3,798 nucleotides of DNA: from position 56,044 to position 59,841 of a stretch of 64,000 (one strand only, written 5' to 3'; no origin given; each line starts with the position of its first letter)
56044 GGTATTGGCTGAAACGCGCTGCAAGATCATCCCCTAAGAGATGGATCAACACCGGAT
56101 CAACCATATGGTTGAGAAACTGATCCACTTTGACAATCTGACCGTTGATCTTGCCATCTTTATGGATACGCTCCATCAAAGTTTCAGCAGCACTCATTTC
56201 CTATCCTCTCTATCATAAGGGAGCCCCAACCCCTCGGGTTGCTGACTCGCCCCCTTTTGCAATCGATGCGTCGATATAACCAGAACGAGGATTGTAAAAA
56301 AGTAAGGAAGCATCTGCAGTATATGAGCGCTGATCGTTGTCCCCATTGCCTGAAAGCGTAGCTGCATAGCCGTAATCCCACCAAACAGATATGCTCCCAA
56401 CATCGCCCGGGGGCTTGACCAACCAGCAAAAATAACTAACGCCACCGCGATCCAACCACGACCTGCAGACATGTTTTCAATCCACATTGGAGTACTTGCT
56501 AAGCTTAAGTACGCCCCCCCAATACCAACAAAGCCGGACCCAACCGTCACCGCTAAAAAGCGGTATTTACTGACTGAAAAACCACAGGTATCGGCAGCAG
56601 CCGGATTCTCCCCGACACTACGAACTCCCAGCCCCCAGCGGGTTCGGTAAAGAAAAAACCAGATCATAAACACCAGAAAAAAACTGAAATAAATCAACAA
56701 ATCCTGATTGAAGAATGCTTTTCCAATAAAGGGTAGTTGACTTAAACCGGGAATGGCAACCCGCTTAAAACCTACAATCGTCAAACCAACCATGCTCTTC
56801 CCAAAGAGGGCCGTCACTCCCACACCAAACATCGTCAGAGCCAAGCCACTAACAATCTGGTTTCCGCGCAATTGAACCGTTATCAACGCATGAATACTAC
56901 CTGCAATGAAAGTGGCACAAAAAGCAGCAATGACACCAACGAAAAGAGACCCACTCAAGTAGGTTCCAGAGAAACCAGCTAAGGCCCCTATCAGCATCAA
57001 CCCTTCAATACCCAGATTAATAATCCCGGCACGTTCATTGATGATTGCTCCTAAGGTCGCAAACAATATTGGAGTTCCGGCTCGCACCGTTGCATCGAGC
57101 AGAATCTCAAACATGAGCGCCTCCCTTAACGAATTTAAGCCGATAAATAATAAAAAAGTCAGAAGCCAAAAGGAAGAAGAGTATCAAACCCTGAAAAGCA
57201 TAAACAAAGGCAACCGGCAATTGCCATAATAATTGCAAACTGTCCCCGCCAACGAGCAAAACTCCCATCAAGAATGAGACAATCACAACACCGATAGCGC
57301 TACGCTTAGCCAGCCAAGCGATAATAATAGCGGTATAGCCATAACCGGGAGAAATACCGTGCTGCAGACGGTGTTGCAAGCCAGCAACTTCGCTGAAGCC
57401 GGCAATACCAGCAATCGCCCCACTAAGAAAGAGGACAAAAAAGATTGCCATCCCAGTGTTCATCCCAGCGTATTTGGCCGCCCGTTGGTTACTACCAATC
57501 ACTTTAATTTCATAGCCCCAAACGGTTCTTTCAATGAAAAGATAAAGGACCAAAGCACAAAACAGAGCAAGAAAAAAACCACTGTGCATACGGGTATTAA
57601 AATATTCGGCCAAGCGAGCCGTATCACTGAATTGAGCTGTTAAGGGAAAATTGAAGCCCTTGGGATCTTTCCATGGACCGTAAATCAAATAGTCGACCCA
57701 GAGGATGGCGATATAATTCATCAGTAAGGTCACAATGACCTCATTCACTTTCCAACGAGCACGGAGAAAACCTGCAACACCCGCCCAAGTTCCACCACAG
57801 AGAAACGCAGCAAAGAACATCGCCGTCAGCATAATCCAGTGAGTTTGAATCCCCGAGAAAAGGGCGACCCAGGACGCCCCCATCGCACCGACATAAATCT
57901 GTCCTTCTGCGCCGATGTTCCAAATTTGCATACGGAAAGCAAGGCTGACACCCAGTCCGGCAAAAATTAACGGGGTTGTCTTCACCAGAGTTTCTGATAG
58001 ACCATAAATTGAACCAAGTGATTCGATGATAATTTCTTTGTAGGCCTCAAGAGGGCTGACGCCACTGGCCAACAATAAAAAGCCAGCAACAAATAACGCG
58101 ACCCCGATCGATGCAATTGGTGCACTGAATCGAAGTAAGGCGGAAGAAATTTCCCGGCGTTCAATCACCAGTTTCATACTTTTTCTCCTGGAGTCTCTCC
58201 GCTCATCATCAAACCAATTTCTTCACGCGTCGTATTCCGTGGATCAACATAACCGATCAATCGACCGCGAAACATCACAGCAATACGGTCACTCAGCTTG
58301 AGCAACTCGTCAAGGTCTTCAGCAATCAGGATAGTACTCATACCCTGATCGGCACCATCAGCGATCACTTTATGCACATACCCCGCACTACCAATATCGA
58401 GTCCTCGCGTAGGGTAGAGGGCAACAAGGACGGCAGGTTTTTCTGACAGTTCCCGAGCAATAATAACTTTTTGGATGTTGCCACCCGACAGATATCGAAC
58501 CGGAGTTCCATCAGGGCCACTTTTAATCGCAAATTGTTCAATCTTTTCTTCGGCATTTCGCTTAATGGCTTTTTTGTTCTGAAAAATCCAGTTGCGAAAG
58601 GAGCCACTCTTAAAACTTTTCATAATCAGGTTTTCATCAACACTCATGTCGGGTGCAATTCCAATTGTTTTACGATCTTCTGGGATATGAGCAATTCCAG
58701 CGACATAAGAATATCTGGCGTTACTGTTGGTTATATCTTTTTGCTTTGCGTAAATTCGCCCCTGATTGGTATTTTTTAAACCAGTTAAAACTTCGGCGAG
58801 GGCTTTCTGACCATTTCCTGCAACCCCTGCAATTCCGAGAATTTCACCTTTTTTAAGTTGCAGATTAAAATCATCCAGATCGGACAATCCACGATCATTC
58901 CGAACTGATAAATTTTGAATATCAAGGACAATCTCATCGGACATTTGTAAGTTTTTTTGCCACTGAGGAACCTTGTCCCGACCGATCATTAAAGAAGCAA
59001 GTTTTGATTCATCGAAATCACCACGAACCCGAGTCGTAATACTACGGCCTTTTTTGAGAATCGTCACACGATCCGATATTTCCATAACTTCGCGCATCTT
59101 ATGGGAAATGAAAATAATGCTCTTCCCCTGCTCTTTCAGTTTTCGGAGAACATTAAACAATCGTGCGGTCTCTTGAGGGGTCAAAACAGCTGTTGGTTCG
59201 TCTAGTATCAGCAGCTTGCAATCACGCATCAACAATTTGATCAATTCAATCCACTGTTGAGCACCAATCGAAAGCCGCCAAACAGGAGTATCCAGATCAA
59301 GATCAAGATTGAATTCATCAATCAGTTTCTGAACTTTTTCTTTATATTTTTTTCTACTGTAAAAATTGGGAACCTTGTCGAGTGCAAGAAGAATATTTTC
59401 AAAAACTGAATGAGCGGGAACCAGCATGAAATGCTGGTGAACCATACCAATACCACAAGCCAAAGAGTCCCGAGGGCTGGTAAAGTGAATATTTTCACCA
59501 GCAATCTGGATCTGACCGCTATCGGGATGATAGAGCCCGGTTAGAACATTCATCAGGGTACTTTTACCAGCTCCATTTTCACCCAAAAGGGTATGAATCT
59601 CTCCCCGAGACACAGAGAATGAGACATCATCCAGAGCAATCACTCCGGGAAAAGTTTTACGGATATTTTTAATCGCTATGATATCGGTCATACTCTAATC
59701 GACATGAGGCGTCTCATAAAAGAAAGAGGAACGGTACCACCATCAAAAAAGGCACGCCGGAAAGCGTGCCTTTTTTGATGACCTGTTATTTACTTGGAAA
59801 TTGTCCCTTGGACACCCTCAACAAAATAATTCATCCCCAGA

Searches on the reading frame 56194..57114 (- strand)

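Call 41: search_protein_families(library=ncbifam, proteins=[window:56194-57114:-], max_evalue=0.00001)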
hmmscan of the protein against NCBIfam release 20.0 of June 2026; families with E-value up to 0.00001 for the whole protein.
window:56194-57114:- (306 aa): 3 families
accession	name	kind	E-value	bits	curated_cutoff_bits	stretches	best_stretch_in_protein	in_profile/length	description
NF047928.1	ABC_B6_perm_1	equivalog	1.8e-59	201.4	465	1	5-305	13-311/311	putative B6 ABC transporter permease subunit 1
NF047929.1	ABC_B6_perm_2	equivalog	2.3e-14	53.3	400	1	6-233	46-279/337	putative B6 ABC transporter permease subunit 2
TIGR03409.1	urea_trans_UrtB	equivalog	3.6e-11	43.3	250.3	1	16-208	14-215/291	urea ABC transporter permease subunit UrtB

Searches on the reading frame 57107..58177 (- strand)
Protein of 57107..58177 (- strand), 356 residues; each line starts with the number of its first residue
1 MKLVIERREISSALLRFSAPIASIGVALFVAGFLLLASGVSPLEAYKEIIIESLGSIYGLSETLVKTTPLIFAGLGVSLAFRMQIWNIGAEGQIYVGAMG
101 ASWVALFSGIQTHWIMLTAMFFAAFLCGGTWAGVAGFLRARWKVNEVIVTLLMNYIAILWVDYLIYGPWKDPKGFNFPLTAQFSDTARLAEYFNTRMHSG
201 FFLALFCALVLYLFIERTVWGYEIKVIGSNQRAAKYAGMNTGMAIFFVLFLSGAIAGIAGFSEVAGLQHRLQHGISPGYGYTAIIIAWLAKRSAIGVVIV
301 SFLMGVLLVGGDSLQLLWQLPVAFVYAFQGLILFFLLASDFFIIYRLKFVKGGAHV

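Call 41: search_protein_families(library=ncbifam, proteins=[window:57107-58177:-], max_evalue=0.00001)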
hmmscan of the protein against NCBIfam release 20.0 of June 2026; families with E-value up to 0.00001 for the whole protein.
window:57107-58177:- (356 aa): 6 families
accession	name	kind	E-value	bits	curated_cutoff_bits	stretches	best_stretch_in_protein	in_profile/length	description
NF047929.1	ABC_B6_perm_2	equivalog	2.9e-57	194.4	400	1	21-340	7-326/337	putative B6 ABC transporter permease subunit 2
NF008441.0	PRK11285.1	equivalog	7.3e-08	31.9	378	1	120-334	110-317/333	L-arabinose ABC transporter permease AraH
NF007252.0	PRK09699.1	equivalog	4.7e-07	29.4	396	1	118-310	106-290/326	D-allose ABC transporter permease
NF047928.1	ABC_B6_perm_1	equivalog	4.5e-06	26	465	0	63-315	17-266/311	putative B6 ABC transporter permease subunit 1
NF041862.1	YtfT_transport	equivalog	7.2e-06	25.3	535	1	93-262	83-243/339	galactofuranose ABC transporter, ATP-binding protein YtfT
NF007014.0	PRK09478.1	equivalog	8e-06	25.4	386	1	121-267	109-253/336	galactose/methyl galactoside ABC transporter permease MglC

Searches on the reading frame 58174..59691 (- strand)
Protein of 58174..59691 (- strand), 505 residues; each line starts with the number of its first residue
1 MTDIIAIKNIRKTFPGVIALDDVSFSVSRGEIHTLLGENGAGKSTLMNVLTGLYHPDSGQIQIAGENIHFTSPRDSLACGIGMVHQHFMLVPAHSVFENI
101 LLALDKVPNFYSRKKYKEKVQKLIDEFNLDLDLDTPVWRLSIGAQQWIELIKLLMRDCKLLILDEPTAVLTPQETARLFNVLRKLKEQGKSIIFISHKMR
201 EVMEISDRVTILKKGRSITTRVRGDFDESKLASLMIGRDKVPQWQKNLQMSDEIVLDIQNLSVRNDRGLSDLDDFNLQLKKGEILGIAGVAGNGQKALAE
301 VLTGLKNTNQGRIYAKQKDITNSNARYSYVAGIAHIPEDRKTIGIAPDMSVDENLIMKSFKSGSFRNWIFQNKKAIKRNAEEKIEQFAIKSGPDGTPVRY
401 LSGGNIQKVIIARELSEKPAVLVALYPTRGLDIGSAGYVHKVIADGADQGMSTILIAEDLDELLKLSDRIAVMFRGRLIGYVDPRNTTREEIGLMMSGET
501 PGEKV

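Call 41: search_protein_families(library=ncbifam, proteins=[window:58174-59691:-], max_evalue=0.00001)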
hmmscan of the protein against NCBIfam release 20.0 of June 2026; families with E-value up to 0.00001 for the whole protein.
window:58174-59691:- (505 aa): 188 families (the best 25 are shown)
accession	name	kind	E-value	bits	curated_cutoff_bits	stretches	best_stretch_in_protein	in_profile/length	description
NF047930.1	ABC_ATP_B6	equivalog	5.9e-146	487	670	1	3-498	1-510/510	putative B6 ABC transporter ATP-binding protein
NF010069.0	PRK13549.1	equivalog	4.3e-122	408.2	699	1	3-492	4-497/513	xylose ABC transporter ATP-binding protein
NF008442.0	PRK11288.1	equivalog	9.4e-122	406.9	689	1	3-491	6-490/504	L-arabinose ABC transporter ATP-binding protein AraG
NF008030.0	PRK10762.1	equivalog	2.7e-119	399.1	745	1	2-492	2-487/501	ribose ABC transporter ATP-binding protein RbsA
NF008215.0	PRK10982.1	equivalog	1.3e-113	380.3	828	1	4-492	13-498/506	galactose/methyl galactoside ABC transporter ATP-binding protein MglA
NF041861.1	YtfR_transport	equivalog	1.2e-112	376.9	850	1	5-483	2-477/492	galactofuranose ABC transporter, ATP-binding protein YtfR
NF040905.2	GguA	equivalog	3.9e-112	375.2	810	1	4-492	1-496/500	multiple monosaccharide ABC transporter ATP-binding protein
NF011967.0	PRK15439.1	equivalog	2.5e-109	366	586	1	4-495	11-498/510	autoinducer 2 ABC transporter ATP-binding protein LsrA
NF007253.0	PRK09700.1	equivalog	9.6e-109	364.2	772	1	2-491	3-500/510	D-allose ABC transporter ATP-binding protein AlsA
TIGR02633.1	xylG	equivalog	2.7e-103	346.1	723.65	1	5-492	2-495/500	D-xylose ABC transporter ATP-binding protein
TIGR01188.1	drrA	subfamily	2e-64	217.7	312.45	2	12-226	1-211/302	daunorubicin resistance ABC transporter, ATP-binding protein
TIGR03411.1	urea_trans_UrtD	equivalog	8.4e-62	209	304.1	2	4-219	2-222/242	urea ABC transporter ATP-binding protein UrtD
TIGR04521.1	ECF_ATPase_2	equivalog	1.6e-60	204.6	330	2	18-241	19-249/279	energy-coupling factor transporter ATPase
TIGR02315.1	ABC_phnC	equivalog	9.2e-58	195.5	266.1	2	4-231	1-238/243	phosphonate ABC transporter ATP-binding protein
TIGR03410.1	urea_trans_UrtE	equivalog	1e-57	195.3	285.8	2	6-234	2-227/230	urea ABC transporter ATP-binding subunit UrtE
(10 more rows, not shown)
